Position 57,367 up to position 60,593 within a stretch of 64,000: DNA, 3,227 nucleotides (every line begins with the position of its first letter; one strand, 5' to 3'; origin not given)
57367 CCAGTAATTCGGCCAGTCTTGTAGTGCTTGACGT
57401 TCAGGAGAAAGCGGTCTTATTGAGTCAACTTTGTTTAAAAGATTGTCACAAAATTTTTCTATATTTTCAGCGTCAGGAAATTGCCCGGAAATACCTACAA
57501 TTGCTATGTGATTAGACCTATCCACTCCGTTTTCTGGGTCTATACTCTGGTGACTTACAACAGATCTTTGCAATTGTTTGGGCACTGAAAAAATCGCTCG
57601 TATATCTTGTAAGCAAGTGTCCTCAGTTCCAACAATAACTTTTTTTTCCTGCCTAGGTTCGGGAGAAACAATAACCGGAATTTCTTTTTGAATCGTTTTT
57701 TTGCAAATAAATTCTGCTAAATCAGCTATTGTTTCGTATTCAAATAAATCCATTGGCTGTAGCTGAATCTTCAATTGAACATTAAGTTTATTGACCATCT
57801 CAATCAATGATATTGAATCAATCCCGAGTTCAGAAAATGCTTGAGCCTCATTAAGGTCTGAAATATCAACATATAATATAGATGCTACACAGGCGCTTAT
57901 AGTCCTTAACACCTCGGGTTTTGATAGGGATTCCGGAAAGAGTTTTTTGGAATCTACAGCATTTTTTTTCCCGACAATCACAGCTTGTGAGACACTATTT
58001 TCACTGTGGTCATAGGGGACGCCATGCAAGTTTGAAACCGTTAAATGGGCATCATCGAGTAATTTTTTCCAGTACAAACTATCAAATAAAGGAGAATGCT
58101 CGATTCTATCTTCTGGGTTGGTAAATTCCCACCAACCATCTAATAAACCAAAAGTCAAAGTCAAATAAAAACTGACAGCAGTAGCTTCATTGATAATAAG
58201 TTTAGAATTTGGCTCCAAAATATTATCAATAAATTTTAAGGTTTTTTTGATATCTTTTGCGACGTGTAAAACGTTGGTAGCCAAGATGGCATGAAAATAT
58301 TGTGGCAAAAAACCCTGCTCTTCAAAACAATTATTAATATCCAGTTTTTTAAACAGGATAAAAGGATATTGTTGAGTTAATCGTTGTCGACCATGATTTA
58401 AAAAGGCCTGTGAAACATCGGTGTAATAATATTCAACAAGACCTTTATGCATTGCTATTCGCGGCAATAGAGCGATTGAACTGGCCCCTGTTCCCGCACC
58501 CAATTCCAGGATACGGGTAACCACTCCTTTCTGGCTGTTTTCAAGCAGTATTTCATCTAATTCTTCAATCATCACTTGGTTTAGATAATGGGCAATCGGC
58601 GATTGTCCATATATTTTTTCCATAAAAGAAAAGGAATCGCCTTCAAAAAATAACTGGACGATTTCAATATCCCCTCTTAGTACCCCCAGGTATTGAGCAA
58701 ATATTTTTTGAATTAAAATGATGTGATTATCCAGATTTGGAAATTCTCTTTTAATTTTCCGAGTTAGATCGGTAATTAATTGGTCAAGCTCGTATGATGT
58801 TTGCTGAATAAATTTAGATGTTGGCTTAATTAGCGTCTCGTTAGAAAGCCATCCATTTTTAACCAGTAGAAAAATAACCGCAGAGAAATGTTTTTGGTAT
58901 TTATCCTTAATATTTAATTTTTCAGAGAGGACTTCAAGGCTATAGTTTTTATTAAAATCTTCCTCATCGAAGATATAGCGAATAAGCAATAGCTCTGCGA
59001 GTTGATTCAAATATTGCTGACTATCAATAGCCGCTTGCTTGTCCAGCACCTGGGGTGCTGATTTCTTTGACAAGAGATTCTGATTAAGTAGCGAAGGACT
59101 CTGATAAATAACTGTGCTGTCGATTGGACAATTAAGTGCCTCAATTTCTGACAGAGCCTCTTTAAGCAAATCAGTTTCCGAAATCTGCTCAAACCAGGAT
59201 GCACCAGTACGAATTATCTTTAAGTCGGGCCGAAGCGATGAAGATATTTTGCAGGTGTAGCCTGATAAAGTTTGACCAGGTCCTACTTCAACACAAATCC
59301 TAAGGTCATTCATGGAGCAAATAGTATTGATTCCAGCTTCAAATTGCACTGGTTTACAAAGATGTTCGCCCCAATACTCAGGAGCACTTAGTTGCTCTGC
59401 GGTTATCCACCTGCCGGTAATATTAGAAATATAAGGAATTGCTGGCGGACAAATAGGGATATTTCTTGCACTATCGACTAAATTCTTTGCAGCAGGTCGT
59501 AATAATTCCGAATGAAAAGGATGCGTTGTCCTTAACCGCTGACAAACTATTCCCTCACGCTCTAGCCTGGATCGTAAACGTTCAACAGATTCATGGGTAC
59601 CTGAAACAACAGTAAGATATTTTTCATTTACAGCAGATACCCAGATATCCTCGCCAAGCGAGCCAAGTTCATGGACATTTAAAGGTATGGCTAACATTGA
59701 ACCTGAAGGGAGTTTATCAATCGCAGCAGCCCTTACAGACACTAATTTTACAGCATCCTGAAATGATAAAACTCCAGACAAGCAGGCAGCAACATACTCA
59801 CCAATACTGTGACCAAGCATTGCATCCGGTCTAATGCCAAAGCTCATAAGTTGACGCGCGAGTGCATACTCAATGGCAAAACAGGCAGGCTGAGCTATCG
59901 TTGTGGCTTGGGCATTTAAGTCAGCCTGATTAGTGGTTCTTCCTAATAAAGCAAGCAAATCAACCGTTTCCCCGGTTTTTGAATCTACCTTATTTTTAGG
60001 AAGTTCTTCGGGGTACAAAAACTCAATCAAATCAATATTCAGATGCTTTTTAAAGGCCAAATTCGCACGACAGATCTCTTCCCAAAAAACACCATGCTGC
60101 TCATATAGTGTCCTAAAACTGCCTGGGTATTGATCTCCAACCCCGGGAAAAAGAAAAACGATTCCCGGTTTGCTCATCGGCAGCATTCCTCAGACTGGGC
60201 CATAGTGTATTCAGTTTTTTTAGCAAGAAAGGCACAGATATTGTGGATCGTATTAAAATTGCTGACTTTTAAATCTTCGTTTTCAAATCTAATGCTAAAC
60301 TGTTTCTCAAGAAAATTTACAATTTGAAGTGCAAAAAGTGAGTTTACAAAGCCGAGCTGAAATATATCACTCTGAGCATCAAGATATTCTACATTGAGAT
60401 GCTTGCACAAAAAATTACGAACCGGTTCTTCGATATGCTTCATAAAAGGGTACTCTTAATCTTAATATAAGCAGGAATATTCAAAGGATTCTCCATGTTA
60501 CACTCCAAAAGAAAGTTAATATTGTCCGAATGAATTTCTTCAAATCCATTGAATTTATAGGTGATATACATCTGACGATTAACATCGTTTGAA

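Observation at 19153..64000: ~45 kb trans-AT polyketide synthase assembly line, apparently complete except for its upstream edge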

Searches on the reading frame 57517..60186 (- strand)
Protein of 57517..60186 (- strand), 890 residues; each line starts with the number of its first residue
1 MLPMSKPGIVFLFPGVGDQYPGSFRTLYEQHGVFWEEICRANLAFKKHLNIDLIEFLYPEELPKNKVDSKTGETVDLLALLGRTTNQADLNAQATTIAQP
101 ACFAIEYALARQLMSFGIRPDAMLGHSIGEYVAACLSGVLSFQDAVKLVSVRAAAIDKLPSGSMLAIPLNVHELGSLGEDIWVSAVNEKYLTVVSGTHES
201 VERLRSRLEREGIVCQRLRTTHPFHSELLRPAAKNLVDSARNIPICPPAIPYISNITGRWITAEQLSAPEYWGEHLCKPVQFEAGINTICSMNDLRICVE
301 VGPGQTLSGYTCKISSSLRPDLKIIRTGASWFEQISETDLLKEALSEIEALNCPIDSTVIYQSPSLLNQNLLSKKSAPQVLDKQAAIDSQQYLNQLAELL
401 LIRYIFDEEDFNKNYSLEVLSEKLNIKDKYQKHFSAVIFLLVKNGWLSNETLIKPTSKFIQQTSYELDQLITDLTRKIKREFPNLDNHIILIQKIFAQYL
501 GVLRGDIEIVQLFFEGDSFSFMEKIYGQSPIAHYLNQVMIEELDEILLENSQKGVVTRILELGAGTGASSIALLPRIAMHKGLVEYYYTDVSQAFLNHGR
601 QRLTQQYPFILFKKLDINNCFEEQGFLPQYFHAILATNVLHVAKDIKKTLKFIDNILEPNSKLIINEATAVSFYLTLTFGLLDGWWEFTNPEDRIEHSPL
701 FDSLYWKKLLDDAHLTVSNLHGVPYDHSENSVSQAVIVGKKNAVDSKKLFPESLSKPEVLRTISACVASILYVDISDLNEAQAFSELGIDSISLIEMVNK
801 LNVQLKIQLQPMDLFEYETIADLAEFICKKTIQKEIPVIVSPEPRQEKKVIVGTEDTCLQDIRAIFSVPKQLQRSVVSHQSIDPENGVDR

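Call 20: find_homologous_proteins(query=window:57517-60186:-, max_evalue=1e-10)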
Query window:57517-60186:- (890 aa): 3714 proteins with E <= 1e-10 among 8000 candidates; the best 120 are listed.
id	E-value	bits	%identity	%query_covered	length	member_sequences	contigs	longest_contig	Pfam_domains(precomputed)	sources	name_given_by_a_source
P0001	2.0e-136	474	60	40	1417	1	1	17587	PF22336.3,PF13469.13,PF00109.33,PF22621.3,PF00550.32,PF02801.29,PF16197.12,PF00698.27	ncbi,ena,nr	ncbi:MAG TPA: polyketide synthase [Legionella sp.]|nr:polyketide synthase [Legionella sp.]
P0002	4.7e-121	424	56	41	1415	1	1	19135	PF13469.13,PF00109.33,PF00550.32,PF02801.29,PF00685.34,PF16197.12,PF00698.27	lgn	-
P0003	5.8e-113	397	55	38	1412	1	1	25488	PF13469.13,PF00109.33,PF22621.3,PF00550.32,PF02801.29,PF00685.34,PF16197.12,PF00698.27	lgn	-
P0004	3.0e-108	381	52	40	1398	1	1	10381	PF22336.3,PF13469.13,PF00109.33,PF22621.3,PF00550.32,PF02801.29,PF00685.34,PF16197.12,PF00698.27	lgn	-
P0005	1.6e-94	336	48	40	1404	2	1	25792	PF13469.13,PF00109.33,PF22621.3,PF00550.32,PF02801.29,PF00685.34,PF16197.12,PF00698.27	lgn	-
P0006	4.3e-89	318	28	92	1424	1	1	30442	PF22336.3,PF13489.13,PF00109.33,PF22621.3,PF00550.32,PF18558.9,PF08241.19,PF16197.12,PF00698.27,PF13847.13,PF13649.13,PF02801.29,PF01209.25,PF08242.19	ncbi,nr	ncbi:acyltransferase domain-containing protein [Nostocales cyanobacterium LEGE 12452]|nr:acyltransfe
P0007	7.1e-87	311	28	92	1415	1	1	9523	PF22336.3,PF13489.13,PF00109.33,PF22621.3,PF00550.32,PF18558.9,PF08241.19,PF16197.12,PF00698.27,PF13847.13,PF13649.13,PF02801.29,PF01209.25,PF08242.19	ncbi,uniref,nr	ncbi:beta-ketoacyl synthase N-terminal-like domain-containing protein [Nostoc sp. NMS4]|uniref:beta-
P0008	1.0e-86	310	39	34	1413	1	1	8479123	PF22336.3,PF13489.13,PF00109.33,PF22621.3,PF00550.32,PF18558.9,PF08241.19,PF16197.12,PF00698.27,PF13847.13,PF13649.13,PF02801.29,PF01209.25,PF08242.19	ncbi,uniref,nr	ncbi:acyltransferase domain-containing protein [Tolypothrix sp. PCC 7910]|uniref:type I polyketide s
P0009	1.1e-86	310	39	34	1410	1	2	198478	PF22336.3,PF13489.13,PF00109.33,PF22621.3,PF00550.32,PF18558.9,PF08241.19,PF16197.12,PF00698.27,PF13847.13,PF13649.13,PF02801.29,PF01209.25,PF08242.19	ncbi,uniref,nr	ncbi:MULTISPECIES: type I polyketide synthase [Calothrix]|uniref:Acyltransferase domain-containing p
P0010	1.1e-86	310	28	94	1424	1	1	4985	PF22336.3,PF13489.13,PF00109.33,PF22621.3,PF00550.32,PF18558.9,PF08241.19,PF16197.12,PF00698.27,PF13847.13,PF13649.13,PF02801.29,PF01209.25,PF08242.19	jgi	jgi:acyl transferase domain-containing protein/acyl carrier protein/ubiquinone/menaquinone biosynthe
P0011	1.3e-86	310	39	34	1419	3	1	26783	PF22336.3,PF13489.13,PF00109.33,PF22621.3,PF00550.32,PF18558.9,PF08241.19,PF16197.12,PF00698.27,PF13847.13,PF13649.13,PF02801.29,PF01209.25,PF08242.19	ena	-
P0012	1.3e-86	310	28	92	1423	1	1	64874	PF22336.3,PF13489.13,PF00109.33,PF22621.3,PF00550.32,PF08241.19,PF16197.12,PF00698.27,PF13847.13,PF13649.13,PF02801.29,PF08242.19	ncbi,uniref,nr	ncbi:type I polyketide synthase [Nostoc parmelioides]|uniref:Acyltransferase domain-containing prote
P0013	1.3e-86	310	29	93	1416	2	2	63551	PF22336.3,PF13489.13,PF00109.33,PF22621.3,PF00550.32,PF08241.19,PF16197.12,PF00698.27,PF13847.13,PF13649.13,PF02801.29,PF08242.19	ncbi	-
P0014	1.9e-86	309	39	34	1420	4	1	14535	PF22336.3,PF13489.13,PF00109.33,PF22621.3,PF00550.32,PF18558.9,PF08241.19,PF16197.12,PF00698.27,PF13847.13,PF13649.13,PF02801.29,PF01209.25,PF08242.19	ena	-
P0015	3.4e-86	308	30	91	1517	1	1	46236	PF22336.3,PF13489.13,PF00109.33,PF22621.3,PF00550.32,PF08241.19,PF16197.12,PF00698.27,PF13847.13,PF13649.13,PF02801.29,PF08242.19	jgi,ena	jgi:acyl transferase domain-containing protein/acyl carrier protein/ubiquinone/menaquinone biosynthe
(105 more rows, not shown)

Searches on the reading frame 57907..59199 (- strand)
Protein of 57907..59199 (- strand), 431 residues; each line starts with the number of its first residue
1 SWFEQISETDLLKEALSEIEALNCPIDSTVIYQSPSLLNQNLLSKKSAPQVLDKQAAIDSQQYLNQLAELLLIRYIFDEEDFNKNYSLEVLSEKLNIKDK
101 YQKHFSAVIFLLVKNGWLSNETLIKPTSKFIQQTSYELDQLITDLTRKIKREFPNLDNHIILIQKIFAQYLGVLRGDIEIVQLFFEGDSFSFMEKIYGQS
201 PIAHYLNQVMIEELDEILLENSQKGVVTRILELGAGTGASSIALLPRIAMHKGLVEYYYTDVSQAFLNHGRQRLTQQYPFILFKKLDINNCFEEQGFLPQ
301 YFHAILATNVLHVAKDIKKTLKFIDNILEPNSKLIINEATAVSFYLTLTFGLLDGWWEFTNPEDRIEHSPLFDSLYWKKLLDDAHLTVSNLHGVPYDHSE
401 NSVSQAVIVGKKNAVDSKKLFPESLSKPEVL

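Call 69: search_solved_structures(query=window:57907-59199:-, max_evalue=0.001)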
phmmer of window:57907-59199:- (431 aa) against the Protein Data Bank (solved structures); distinct sequences matched with E-value up to 0.001: 7.
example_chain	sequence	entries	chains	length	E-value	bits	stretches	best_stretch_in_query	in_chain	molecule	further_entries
6cca_A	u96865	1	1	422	5.3e-48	167.4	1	51-402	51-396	DisA protein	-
5thy_A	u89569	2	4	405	7.6e-38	133.9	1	145-387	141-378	CurJ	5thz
6d6y_A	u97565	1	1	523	3.4e-37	131.8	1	31-418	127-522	AprA Methyltransferase 2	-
5mpt_A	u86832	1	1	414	1.1e-24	90.6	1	170-383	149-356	Citrinin polyketide synthase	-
6kjg_A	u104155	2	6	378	3.9e-19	72.3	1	222-385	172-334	Dual-functional monooxygenase/methyltransferase psoF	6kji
7cpx_A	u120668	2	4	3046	1.2e-17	67.4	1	159-361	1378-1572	Lovastatin nonaketide synthase, polyketide synthase component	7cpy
7dmb_A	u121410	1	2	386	1.1e-16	64.2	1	227-397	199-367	Putative methyltransferase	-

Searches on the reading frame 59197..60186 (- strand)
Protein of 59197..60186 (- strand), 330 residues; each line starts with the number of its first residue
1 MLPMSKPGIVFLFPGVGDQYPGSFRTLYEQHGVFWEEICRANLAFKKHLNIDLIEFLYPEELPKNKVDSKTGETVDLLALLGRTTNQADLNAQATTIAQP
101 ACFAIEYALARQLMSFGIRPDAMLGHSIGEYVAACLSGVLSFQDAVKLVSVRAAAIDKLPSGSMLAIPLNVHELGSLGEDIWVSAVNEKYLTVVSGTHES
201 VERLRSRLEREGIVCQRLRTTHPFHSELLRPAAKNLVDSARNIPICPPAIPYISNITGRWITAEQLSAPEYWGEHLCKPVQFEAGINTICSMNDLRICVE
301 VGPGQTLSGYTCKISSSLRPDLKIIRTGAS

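Call 48: search_protein_families(library=ncbifam, proteins=[window:59287-60186:-], max_evalue=0.001)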
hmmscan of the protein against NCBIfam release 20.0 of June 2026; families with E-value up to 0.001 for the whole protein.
window:59287-60186:- (300 aa): 8 families
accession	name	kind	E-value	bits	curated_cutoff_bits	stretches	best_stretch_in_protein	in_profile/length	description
NF045894.1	PKS_plus_SDR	equivalog_domain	5.6e-61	206.5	1740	1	7-291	530-792/1515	type I polyketide synthase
TIGR00128.1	fabD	equivalog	1.7e-32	113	260.9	1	86-289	49-262/290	ACP S-malonyltransferase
TIGR03131.1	malonate_mdcH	equivalog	2e-30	106.2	297.9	1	84-289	39-251/297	malonate decarboxylase subunit epsilon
NF037940.1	PKS_MbtD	equivalog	1e-27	96.6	1150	1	72-288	146-348/978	mycobactin polyketide synthase MbtD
NF037941.1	PKS_NbtC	equivalog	6.8e-24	83.9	1150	1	91-287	152-357/1027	nocobactin polyketide synthase NbtC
NF041183.1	Pks2_ls1_myc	equivalog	2.5e-21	74.3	2400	1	98-288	593-788/2086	sulfolipid-1 biosynthesis phthioceranic/hydroxyphthioceranic acid synthase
NF040607.1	mycolic_Pks13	equivalog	3e-17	61.4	2100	1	8-288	664-928/1680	polyketide synthase Pks13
TIGR02813.1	omega_3_PfaA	subfamily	1.2e-13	48.8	1010.1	1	9-291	581-857/2582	polyketide-type polyunsaturated fatty acid synthase PfaA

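Call 52: search_solved_structures(query=window:59197-60186:-, max_evalue=1e-10)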
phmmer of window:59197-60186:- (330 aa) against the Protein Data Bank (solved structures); distinct sequences matched with E-value up to 1e-10: 97 (the best 60 are shown).
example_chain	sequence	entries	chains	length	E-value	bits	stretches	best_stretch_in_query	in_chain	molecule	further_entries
4qbu_A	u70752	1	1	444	6.6e-48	166.7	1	86-315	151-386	ZmaA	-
5yda_A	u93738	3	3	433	5.5e-46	160.4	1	95-308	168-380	PKS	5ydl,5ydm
8xjy_A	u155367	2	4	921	1.4e-45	159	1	94-311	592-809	Polyketide synthase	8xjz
8xju_A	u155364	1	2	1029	1.7e-45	158.7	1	94-311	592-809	Polyketide synthase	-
4mz0_A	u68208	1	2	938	2.4e-42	148.4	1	6-309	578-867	CurL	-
9iyw_A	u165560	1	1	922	1.5e-40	142.5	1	86-312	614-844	Polyketide synthase,GfsA KSQ-AncAT chimeric protein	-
6iyo_A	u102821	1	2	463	1.1e-38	136.4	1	84-309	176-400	Type I modular polyketide synthase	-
9pc6_A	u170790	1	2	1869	7.5e-31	110.6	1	95-293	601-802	6-deoxyerythronolide-B synthase,RifR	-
9pat_A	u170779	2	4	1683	2.7e-30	108.8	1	95-293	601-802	6-deoxyerythronolide-B synthase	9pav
9pat_C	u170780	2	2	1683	2.7e-30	108.8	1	95-293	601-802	6-deoxyerythronolide-B synthase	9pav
7s6b_A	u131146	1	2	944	2.8e-29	105.4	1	95-287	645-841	Polyketide synthase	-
8in9_A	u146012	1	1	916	3.8e-29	105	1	94-310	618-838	Polyketide synthase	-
7vee_A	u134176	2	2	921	3.9e-29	105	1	94-310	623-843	Polyketide synthase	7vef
7m7j_B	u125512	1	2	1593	8.4e-29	103.9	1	10-316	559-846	EryAI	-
7m7i_B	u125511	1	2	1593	8.4e-29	103.9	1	10-316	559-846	EryAI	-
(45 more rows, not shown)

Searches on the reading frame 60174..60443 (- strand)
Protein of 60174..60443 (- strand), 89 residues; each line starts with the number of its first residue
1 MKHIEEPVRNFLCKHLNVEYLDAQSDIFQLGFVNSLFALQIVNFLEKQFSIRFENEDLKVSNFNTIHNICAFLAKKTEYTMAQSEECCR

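Call 10: search_protein_families(library=pfam, proteins=[window:60174-60443:-], max_evalue=0.01)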
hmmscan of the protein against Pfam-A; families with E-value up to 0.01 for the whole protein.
window:60174-60443:- (89 aa): 1 family
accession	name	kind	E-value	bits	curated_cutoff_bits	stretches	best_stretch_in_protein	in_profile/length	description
PF00550.31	PP-binding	-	1.1e-05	26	20.8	1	8-73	3-67/67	Phosphopantetheine attachment site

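Call 48: search_protein_families(library=ncbifam, proteins=[window:60174-60443:-], max_evalue=0.001)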
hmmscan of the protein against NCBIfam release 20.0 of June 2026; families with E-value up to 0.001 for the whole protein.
window:60174-60443:- (89 aa): 5 families
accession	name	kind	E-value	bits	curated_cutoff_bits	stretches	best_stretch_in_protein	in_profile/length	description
NF052616.1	ACP_for_OlsHI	equivalog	1.4e-06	28.5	130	1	1-77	1-81/83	ornithine lipid biosynthesis acyl carrier protein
NF005480.0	PRK07081.1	equivalog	9.3e-06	25.5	72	1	15-74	16-74/83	acyl carrier protein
NF058660.1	cispen_ACP_AmcB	equivalog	6.4e-05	23.1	80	1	32-76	34-78/80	cispentacin biosynthesis acyl carrier protein AmcB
NF006031.0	PRK08172.1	equivalog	0.00024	21.7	76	1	4-78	5-79/82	acyl carrier protein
NF005798.0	PRK07639.1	equivalog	0.00075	19.9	100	1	17-78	22-83/91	petrobactin biosynthesis protein AsbD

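Call 95: find_encoding_contigs(protein=window:60174-60443:-, flank=10000, max_places=10)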
Protein window:60174-60443:- (89 aa): 3 contigs read that carry it; 1 place shown.
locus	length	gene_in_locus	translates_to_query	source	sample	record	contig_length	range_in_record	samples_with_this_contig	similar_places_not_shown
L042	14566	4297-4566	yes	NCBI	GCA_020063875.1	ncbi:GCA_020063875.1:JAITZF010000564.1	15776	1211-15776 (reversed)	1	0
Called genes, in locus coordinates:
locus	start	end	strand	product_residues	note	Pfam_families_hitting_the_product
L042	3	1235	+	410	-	?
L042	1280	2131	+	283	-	PF02737:3HCDH_N, PF00725:3HCDH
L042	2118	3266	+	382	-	PF02771:Acyl-CoA_dh_N, PF02770:Acyl-CoA_dh_M, PF00441:Acyl-CoA_dh_1, PF08028:Acyl-CoA_dh_2 (faint)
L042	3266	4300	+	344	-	-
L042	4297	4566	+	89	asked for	PF00550:PP-binding (weak)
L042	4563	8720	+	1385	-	-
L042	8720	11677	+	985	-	PF21089:PKS_DH_N (weak), PF14765:PS-DH, PF21394:Beta-ketacyl_N, PF00106:adh_short, PF08659:KR, PF00550:PP-binding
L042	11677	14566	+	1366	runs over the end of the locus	?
